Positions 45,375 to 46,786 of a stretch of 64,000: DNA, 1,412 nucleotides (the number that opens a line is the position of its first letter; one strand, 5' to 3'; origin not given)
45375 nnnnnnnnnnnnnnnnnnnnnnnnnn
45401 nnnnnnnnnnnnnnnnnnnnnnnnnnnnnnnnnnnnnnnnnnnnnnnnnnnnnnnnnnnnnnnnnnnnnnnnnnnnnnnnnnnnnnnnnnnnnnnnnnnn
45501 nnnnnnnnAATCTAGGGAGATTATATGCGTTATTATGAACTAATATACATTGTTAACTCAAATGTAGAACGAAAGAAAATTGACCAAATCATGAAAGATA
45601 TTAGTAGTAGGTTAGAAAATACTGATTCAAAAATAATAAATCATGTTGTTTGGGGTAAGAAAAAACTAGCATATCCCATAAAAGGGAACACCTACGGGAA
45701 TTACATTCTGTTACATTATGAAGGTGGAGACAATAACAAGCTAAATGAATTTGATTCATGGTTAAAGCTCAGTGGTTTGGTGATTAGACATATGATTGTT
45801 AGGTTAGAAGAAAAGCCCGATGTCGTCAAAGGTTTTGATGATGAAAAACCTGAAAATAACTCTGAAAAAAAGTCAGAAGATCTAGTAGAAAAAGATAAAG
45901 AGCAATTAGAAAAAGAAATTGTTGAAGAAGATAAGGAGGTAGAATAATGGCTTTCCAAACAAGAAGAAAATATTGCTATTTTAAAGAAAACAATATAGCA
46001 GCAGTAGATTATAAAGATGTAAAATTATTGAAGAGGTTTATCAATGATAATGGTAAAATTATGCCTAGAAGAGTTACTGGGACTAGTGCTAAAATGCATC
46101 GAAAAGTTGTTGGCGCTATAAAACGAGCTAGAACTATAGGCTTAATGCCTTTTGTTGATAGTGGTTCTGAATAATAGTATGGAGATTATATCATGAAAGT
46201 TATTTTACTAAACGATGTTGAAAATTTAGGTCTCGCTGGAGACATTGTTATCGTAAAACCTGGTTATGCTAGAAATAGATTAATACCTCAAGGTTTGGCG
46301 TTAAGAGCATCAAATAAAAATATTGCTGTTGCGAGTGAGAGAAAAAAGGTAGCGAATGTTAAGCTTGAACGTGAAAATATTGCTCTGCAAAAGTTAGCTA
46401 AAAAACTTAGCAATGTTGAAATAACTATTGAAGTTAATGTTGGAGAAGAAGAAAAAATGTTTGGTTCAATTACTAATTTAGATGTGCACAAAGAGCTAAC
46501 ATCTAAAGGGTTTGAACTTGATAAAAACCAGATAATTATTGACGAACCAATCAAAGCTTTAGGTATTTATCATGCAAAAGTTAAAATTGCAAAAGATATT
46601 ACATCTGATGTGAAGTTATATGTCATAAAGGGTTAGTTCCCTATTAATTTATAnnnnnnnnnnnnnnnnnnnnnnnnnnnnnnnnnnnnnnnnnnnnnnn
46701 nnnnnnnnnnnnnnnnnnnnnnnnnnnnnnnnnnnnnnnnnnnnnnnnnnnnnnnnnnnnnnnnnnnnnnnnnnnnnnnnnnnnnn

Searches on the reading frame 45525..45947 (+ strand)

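Call 23: search_protein_families(library=pfam, proteins=[window:45525-45947:+], max_evalue=0.00001)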
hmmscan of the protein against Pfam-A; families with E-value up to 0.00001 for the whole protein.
window:45525-45947:+ (140 aa): 1 family
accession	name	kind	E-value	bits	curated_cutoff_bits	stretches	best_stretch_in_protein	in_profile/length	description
PF01250.22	Ribosomal_S6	-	2.3e-20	73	27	1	4-93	2-90/90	Ribosomal protein S6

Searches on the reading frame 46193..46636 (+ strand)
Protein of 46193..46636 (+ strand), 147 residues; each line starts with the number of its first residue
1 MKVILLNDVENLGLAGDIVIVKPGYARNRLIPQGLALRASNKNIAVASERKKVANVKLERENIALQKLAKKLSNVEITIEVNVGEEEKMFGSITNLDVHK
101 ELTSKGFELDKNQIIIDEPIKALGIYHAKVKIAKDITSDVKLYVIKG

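Call 23: search_protein_families(library=pfam, proteins=[window:46193-46636:+], max_evalue=0.00001)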
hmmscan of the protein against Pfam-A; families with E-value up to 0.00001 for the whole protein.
window:46193-46636:+ (147 aa): 2 families
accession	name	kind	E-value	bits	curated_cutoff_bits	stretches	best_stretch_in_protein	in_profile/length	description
PF03948.19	Ribosomal_L9_C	-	1.1e-22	80.7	23.2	1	65-145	3-85/86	Ribosomal protein L9, C-terminal domain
PF01281.25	Ribosomal_L9_N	-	1.7e-21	75.9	20.7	1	1-45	1-45/47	Ribosomal protein L9, N-terminal domain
